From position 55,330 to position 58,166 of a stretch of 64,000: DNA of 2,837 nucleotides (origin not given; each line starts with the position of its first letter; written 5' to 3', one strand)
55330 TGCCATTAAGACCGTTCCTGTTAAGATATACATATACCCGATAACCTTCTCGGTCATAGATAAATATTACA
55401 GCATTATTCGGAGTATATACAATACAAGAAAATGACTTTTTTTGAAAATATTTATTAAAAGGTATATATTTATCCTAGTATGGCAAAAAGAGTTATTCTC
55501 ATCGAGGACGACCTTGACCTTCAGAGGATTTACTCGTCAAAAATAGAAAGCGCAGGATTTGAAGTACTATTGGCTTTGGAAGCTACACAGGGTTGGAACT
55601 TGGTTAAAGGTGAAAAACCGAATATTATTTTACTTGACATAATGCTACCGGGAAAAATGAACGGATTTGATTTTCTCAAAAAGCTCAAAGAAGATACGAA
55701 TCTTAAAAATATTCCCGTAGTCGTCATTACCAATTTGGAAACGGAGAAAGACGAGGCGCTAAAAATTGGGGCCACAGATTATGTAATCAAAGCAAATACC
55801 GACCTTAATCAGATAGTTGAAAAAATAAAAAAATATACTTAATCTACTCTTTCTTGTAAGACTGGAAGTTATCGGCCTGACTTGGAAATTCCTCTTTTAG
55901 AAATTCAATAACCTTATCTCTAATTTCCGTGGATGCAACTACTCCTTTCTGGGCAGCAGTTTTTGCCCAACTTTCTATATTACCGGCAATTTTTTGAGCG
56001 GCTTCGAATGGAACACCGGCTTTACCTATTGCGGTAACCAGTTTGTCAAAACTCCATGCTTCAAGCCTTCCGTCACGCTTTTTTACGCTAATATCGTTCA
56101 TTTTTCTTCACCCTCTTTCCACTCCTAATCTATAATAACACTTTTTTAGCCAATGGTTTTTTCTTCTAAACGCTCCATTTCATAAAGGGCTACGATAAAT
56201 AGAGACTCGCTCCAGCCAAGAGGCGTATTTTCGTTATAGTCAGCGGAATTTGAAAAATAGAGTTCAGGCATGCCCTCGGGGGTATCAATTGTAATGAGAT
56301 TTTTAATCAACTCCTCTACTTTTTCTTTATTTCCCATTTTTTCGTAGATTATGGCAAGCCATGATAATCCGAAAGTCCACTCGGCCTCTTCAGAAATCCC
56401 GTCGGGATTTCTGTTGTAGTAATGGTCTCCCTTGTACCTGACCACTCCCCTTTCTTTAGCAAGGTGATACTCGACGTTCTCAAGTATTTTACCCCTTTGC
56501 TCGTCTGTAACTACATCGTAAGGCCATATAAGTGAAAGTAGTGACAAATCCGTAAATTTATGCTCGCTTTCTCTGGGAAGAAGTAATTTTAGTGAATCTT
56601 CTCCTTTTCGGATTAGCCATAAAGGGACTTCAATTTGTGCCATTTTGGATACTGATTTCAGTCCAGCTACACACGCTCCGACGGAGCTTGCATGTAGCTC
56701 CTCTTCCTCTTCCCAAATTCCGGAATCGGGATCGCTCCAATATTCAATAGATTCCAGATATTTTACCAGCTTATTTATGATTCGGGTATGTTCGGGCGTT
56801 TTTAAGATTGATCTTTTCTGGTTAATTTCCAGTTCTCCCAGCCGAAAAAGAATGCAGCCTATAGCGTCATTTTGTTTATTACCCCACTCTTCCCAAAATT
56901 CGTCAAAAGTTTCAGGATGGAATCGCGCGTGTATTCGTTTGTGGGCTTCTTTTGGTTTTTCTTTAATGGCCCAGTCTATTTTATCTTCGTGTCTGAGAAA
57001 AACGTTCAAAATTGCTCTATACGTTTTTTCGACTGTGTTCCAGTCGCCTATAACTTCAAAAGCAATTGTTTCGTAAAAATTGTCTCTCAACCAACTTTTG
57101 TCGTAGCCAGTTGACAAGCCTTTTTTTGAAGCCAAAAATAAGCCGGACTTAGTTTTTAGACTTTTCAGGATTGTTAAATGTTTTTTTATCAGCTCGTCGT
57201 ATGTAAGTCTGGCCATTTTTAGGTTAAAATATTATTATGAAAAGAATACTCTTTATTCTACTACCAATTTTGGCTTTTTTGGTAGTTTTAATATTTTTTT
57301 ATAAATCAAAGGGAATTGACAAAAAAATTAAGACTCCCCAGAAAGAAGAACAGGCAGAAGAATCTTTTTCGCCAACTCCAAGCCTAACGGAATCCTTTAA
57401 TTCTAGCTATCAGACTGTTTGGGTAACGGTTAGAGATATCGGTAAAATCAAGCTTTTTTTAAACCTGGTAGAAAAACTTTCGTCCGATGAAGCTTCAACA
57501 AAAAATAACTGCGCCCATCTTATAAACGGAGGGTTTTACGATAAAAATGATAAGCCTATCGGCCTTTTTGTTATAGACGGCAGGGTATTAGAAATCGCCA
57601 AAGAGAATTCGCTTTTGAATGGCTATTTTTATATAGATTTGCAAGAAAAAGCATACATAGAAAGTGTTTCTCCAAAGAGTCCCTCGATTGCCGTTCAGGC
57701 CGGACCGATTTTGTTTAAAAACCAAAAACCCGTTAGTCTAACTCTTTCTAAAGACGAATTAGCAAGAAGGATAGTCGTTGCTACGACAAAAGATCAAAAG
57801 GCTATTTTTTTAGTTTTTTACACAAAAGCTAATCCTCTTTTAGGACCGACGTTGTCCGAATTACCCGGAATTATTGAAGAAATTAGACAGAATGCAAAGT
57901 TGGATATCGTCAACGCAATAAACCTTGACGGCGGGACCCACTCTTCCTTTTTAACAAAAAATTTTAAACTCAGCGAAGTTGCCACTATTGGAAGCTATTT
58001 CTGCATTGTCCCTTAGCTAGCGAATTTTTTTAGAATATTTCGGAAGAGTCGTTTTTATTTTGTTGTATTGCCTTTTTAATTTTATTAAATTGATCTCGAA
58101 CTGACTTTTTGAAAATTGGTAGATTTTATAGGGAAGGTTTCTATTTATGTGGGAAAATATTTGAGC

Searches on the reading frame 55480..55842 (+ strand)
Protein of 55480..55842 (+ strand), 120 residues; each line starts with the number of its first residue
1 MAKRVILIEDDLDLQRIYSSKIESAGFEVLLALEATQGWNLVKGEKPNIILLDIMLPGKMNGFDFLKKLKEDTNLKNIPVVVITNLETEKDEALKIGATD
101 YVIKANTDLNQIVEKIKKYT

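Call 3: search_protein_families(library=pfam, proteins=[window:55480-55842:+], max_evalue=0.1)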
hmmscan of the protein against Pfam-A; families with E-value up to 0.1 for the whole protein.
window:55480-55842:+ (120 aa): 1 family
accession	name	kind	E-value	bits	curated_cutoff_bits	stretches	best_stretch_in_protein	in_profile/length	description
PF00072.30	Response_reg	-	4.9e-20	72.2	30.2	1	5-116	1-110/111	Response regulator receiver domain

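Call 79: search_protein_families(library=ncbifam, proteins=[window:55480-55842:+], max_evalue=0.01)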
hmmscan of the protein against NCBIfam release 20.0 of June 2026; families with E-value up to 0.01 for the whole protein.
window:55480-55842:+ (120 aa): 87 families (the best 25 are shown)
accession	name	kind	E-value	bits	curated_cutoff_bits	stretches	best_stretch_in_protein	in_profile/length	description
TIGR02154.1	PhoB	equivalog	1.3e-20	73.7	296.2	1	1-106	1-107/226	phosphate regulon transcriptional regulator PhoB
NF007135.0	PRK09581.1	equivalog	7.3e-20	71.2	474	1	6-112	5-113/457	PleD family two-component system response regulator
NF053854.1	RespRegPhoBBctds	equivalog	2.9e-17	62.8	270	1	6-116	2-111/225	two-component system response regulator PhoB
NF038297.2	hybrid_HK_HrmK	equivalog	1.2e-16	60.6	725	1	3-119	491-607/607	hybrid histidine kinase/response regulator HrmK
NF045717.1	DVU0259_DivK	exception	2.2e-16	60.1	160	1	1-118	1-114/117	DVU0259 family response regulator domain-containing protein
NF045505.1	RR_RssB_Pseudo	equivalog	6.7e-16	58.3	700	1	5-114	8-116/394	two-component system response regulator RssB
NF007546.0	PRK10161.1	equivalog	2.4e-15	56.7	471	1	1-117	1-117/229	phosphate response regulator transcription factor PhoB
NF045944.1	ResRegRpaBCyano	equivalog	3.2e-15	56.1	330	1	7-105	2-98/229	response regulator transcription factor RpaB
NF007969.0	PRK10693.1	equivalog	1e-14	54.3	329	1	2-116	7-120/337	two-component system response regulator RssB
NF040534.1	resp_reg_YycF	equivalog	1.1e-14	54.2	340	1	3-108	1-104/231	response regulator YycF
NF012227.0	AdeR_RR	equivalog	2.9e-14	53.1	340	1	3-116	12-122/239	efflux system response regulator transcription factor AdeR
NF041733.1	resp_reg_CseB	equivalog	3.8e-14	52.6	350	1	4-116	2-111/228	two-component system response regulator CseB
NF008199.0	PRK10955.1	equivalog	2.6e-13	50.5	341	1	3-116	2-111/232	envelope stress response regulator transcription factor CpxR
NF007977.0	PRK10701.1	equivalog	3.3e-13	49.7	330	1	3-106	2-103/241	two-component system response regulator RstA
NF008469.0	PRK11361.1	equivalog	4.4e-13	48.7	714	1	2-112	4-112/461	acetoacetate metabolism transcriptional regulator AtoC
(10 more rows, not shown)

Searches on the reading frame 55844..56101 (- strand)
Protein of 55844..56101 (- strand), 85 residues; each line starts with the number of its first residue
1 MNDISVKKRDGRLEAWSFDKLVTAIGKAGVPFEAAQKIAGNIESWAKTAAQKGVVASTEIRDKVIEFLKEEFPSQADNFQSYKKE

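Call 3: search_protein_families(library=pfam, proteins=[window:55844-56101:-], max_evalue=0.1)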
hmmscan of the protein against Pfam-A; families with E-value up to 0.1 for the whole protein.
window:55844-56101:- (85 aa): 1 family
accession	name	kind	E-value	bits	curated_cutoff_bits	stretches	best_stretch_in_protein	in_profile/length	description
PF03477.21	ATP-cone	-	2.3e-09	38.1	25.8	1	5-75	2-75/88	ATP cone domain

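Call 17: find_homologous_proteins(query=window:55844-56101:-)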
Query window:55844-56101:- (85 aa): 9 proteins with E <= 0.001 among 10 candidates.
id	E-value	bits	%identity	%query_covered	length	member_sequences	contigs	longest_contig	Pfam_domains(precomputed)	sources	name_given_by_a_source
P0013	1.8e-47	176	100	100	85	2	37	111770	PF03477.22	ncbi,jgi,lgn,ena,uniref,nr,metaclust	ncbi:hypothetical protein A2865_00240 [Candidatus Woesebacteria bacterium RIFCSPHIGHO2_01_FULL_39_17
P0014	6.8e-36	139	76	100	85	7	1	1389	PF03477.22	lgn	-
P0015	5.9e-24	101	58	98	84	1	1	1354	PF03477.22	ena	-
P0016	8.4e-24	101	57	96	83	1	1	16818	PF03477.22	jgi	-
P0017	1.9e-22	97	56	99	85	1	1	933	PF03477.22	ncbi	-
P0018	1.3e-21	94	54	100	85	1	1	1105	PF03477.22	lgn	-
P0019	7.5e-20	88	50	96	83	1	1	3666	PF03477.22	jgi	-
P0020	2.2e-18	84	54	93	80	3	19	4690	PF03477.22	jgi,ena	-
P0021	7.9e-17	79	50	99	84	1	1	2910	PF03477.22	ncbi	-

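Call 19: find_encoding_contigs(protein=P0016, flank=4000, max_places=2)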
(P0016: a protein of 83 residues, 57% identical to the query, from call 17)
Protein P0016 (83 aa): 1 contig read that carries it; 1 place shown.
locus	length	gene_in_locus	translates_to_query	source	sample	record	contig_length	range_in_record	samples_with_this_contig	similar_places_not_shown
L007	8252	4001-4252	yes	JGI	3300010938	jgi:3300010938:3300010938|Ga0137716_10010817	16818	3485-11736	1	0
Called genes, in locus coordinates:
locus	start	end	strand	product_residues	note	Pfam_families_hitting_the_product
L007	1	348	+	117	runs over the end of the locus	PF08378:NERD (weak), PF02021:UPF0102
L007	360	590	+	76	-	-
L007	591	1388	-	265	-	PF09992:NAGPA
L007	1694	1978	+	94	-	PF11373:DUF3175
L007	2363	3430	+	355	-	PF00723:Glyco_hydro_15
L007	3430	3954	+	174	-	PF02834:LigT_PEase, PF13563:2_5_RNA_ligase2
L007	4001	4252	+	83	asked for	PF03477:ATP-cone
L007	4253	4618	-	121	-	PF00072:Response_reg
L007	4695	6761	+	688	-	PF09826:Beta_propel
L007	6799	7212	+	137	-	-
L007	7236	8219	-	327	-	PF00353:HemolysinCabind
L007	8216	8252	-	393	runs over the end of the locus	PF00932:LTD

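Call 20: find_encoding_contigs(protein=P0020, flank=4000, max_places=3)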
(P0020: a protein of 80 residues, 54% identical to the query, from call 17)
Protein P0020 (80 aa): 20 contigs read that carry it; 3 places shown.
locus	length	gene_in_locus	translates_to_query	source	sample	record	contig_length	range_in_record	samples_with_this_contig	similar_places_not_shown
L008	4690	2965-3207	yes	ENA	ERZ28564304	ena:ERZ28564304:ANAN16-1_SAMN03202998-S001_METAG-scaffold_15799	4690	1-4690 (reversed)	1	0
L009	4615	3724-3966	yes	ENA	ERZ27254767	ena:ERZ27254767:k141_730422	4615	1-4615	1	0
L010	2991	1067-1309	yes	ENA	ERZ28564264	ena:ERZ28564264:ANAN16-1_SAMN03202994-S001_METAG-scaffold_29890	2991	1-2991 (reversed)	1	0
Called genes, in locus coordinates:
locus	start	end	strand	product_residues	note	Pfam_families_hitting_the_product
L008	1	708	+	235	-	?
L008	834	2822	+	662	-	PF09826:Beta_propel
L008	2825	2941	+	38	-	-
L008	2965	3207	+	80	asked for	PF03477:ATP-cone (weak)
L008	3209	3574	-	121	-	PF00072:Response_reg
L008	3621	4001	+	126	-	PF06262:Zincin_1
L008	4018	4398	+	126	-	-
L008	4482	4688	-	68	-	?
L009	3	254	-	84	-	?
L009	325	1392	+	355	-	PF00723:Glyco_hydro_15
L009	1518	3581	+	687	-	PF09826:Beta_propel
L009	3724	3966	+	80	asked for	PF03477:ATP-cone (weak)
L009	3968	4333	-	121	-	PF00072:Response_reg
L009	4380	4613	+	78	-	?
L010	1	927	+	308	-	?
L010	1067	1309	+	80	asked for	PF03477:ATP-cone (weak)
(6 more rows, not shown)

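Call 21: find_encoding_contigs(protein=P0019, flank=4000, max_places=2)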
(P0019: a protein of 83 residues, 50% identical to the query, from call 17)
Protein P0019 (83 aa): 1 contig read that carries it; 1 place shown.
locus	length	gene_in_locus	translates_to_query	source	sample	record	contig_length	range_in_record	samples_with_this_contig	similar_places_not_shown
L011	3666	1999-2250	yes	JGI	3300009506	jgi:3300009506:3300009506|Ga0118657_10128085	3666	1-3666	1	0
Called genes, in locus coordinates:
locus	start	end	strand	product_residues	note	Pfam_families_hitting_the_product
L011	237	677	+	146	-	PF01245:Ribosomal_L19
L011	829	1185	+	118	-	PF02021:UPF0102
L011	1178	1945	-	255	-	PF09992:NAGPA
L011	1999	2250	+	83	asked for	PF03477:ATP-cone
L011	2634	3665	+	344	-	?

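Call 34: find_encoding_contigs(protein=P0013, flank=10000, max_places=1)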
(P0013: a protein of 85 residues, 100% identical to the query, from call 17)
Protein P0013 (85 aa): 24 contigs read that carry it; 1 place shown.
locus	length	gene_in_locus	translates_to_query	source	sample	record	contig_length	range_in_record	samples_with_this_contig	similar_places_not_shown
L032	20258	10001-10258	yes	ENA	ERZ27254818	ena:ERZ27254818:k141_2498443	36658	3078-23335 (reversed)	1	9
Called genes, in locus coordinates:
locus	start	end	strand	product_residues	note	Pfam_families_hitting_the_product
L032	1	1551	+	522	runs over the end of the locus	PF02686:GatC, PF01425:Amidase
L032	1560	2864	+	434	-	PF02934:GatB_N, PF02637:GatB_Yqey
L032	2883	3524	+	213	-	PF00990:GGDEF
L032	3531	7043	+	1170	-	PF02811:PHP, PF07733:DNA_pol3_alpha, PF17657:DNA_pol3_finger, PF14579:HHH_6, PF01336:tRNA_anti-codon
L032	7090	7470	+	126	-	PF01245:Ribosomal_L19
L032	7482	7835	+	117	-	PF08378:NERD (faint), PF02021:UPF0102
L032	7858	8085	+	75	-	-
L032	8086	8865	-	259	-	PF09992:NAGPA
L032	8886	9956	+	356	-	PF00723:Glyco_hydro_15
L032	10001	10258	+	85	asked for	PF03477:ATP-cone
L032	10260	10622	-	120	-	PF00072:Response_reg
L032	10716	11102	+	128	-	-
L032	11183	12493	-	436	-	-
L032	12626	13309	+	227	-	PF00027:cNMP_binding, PF00325:Crp (faint), PF13545:HTH_Crp_2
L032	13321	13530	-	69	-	-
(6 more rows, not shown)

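Call 63: find_encoding_contigs(protein=P0021, flank=3000, max_places=2)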
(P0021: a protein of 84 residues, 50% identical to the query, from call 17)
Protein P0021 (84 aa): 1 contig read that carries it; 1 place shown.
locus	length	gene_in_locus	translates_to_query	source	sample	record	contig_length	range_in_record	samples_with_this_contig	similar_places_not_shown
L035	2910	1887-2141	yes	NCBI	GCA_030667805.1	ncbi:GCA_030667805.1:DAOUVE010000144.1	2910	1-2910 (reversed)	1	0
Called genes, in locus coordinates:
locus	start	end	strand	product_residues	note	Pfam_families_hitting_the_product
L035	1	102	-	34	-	?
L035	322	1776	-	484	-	PF01566:Nramp (faint)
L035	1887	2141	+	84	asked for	PF03477:ATP-cone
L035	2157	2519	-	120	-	PF00072:Response_reg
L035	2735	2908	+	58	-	?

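Call 79: search_protein_families(library=ncbifam, proteins=[window:55844-56101:-], max_evalue=0.01)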
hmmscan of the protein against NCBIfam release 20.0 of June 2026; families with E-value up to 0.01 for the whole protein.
window:55844-56101:- (85 aa): 2 families
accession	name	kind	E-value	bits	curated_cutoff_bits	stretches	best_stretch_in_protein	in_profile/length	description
NF006732.0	PRK09263.1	equivalog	0.0028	16.1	657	1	4-84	3-86/712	anaerobic ribonucleoside-triphosphate reductase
NF006126.0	PRK08270.1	equivalog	0.0064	14.8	548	1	5-83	4-85/684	ribonucleoside triphosphate reductase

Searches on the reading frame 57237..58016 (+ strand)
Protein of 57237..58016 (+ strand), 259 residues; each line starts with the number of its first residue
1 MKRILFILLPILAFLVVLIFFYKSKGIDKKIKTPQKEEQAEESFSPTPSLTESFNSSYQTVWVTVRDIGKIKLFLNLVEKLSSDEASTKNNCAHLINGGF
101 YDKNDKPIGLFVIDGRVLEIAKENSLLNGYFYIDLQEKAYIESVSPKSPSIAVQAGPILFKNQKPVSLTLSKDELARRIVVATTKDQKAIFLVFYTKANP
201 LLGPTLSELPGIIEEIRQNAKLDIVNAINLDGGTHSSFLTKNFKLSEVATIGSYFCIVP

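Call 9: search_protein_families(library=pfam, proteins=[window:57237-58016:+], max_evalue=0.01)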
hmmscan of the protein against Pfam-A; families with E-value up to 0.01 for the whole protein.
window:57237-58016:+ (259 aa): 1 family
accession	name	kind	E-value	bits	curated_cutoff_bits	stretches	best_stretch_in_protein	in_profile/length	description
PF09992.14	NAGPA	-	8.2e-16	59.1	25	1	92-242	3-147/169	Phosphodiester glycosidase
